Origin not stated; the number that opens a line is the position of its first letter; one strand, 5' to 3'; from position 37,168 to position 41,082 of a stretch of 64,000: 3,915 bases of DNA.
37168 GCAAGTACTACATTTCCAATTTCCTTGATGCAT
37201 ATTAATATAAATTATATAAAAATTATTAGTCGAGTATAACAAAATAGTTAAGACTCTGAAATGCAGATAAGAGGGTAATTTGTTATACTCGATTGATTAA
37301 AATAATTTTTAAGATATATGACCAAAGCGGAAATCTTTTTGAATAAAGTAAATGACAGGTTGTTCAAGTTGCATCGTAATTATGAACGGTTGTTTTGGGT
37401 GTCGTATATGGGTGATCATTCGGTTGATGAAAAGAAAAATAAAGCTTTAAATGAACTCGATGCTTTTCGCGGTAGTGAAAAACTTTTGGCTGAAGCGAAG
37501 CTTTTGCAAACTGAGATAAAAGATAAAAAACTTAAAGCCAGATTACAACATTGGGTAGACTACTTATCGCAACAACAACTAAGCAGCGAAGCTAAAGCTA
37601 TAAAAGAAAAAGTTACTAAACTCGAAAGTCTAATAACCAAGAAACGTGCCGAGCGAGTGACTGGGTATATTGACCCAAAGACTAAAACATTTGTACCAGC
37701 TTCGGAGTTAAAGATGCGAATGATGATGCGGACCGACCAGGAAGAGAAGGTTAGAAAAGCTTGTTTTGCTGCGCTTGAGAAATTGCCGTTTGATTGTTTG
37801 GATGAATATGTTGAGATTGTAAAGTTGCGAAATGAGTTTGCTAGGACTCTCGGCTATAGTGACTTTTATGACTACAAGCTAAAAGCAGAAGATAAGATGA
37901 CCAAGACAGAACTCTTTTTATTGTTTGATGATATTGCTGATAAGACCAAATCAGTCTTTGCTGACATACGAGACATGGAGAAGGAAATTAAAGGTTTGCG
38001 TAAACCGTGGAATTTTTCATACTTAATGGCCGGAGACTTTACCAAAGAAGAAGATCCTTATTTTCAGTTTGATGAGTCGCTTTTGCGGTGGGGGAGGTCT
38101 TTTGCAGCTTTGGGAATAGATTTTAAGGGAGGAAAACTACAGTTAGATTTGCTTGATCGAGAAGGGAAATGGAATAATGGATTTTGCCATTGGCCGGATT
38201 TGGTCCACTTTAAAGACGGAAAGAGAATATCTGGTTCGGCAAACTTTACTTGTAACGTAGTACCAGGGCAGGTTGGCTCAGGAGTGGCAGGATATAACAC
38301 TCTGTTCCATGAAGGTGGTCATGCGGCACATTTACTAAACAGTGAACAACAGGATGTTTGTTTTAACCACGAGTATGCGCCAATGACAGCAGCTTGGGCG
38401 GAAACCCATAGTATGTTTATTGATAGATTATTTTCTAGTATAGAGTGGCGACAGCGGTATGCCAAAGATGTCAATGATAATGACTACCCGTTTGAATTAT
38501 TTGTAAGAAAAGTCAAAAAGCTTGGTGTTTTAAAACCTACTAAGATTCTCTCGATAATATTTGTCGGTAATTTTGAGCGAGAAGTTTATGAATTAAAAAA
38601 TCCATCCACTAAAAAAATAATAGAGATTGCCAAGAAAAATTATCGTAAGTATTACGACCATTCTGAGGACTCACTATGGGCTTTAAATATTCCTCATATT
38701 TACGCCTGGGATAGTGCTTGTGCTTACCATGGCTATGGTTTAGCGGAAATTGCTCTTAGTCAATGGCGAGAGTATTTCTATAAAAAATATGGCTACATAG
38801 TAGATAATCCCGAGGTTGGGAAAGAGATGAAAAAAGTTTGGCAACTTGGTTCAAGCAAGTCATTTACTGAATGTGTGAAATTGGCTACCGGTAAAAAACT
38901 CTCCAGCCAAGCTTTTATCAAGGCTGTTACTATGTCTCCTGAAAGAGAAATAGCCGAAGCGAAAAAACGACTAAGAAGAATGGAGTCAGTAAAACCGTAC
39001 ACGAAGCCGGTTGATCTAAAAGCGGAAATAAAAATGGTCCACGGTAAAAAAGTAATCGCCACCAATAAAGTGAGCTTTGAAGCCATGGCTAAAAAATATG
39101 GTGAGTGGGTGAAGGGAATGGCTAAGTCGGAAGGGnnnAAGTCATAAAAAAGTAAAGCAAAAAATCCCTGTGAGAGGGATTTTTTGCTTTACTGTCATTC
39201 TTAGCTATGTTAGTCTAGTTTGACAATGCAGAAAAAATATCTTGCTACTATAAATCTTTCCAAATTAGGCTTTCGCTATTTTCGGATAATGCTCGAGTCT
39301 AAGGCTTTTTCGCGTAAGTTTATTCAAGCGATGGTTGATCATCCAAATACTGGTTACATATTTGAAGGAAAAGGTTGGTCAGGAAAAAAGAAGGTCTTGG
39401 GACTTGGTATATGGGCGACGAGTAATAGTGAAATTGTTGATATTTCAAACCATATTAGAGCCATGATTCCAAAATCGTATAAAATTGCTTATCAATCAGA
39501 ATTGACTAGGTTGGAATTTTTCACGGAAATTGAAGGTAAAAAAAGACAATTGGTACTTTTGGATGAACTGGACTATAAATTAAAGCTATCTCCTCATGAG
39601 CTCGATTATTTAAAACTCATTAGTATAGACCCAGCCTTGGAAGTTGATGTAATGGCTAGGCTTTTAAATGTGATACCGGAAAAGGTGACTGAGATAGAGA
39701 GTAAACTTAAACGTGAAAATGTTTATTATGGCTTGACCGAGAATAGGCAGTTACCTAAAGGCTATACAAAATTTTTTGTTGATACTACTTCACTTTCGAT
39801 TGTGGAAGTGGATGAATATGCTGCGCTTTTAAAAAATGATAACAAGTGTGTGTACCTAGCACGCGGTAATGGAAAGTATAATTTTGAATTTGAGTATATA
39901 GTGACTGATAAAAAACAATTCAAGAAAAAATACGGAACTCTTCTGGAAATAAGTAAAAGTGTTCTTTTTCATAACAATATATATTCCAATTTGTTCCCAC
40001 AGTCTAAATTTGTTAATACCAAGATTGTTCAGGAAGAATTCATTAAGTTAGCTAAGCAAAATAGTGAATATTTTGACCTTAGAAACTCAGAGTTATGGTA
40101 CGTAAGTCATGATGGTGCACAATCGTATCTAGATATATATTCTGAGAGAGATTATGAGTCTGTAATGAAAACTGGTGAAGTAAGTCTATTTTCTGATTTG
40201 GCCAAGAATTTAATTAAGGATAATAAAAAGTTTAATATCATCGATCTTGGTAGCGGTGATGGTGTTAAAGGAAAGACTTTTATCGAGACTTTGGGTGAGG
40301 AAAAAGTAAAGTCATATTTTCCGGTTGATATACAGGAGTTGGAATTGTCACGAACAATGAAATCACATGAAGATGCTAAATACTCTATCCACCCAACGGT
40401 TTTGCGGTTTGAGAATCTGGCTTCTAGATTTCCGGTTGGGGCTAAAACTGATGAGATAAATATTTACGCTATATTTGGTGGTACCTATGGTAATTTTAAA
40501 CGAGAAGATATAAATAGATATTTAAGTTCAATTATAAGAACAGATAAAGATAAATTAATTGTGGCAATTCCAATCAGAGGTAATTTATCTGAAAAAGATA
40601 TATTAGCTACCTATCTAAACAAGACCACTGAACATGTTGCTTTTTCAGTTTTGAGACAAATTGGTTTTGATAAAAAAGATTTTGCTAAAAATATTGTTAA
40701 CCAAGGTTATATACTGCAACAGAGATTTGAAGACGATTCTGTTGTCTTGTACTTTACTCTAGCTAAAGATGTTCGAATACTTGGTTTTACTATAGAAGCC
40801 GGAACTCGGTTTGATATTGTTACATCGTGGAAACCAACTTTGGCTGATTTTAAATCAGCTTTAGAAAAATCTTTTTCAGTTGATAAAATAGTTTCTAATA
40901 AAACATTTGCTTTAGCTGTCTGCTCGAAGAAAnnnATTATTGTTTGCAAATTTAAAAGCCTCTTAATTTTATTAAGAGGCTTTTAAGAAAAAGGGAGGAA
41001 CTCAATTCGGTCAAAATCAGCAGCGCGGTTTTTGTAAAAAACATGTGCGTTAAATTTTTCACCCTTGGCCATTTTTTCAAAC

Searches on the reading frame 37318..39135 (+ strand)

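Call 59: search_protein_families(library=pfam, proteins=[window:37318-39135:+], max_evalue=0.00001)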
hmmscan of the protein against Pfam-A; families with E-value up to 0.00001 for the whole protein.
window:37318-39135:+ (606 aa): 2 families
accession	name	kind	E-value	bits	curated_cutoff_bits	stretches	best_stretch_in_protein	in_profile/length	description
PF01432.26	Peptidase_M3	-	3.1e-21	76.7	27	1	274-537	187-455/457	Peptidase family M3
PF01401.24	Peptidase_M2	-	1.1e-08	34.6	23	1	2-192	5-190/581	Angiotensin-converting enzyme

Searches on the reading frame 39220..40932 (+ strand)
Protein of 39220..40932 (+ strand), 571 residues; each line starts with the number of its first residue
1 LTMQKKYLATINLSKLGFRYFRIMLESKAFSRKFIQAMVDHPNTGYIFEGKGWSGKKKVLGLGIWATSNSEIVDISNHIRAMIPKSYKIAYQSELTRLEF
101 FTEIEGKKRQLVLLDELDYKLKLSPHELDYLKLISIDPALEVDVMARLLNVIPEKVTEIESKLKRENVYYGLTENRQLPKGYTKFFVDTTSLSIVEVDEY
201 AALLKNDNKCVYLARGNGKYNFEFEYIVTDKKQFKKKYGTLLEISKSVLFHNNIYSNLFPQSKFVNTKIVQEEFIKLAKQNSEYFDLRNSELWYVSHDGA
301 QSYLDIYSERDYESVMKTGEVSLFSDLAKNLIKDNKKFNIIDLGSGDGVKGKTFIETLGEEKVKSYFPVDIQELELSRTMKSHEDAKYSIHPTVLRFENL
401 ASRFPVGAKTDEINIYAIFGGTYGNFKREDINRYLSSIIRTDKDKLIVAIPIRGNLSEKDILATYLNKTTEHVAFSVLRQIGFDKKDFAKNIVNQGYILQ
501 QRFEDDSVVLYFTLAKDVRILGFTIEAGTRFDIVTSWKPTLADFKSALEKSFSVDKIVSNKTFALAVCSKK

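Call 59: search_protein_families(library=pfam, proteins=[window:39220-40932:+], max_evalue=0.00001)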
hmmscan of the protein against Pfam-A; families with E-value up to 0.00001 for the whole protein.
window:39220-40932:+ (571 aa): 1 family
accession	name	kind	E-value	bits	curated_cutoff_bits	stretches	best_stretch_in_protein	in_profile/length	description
PF10017.15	Methyltransf_33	-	2.8e-16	59.9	23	1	293-557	20-289/304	Histidine-specific methyltransferase, SAM-dependent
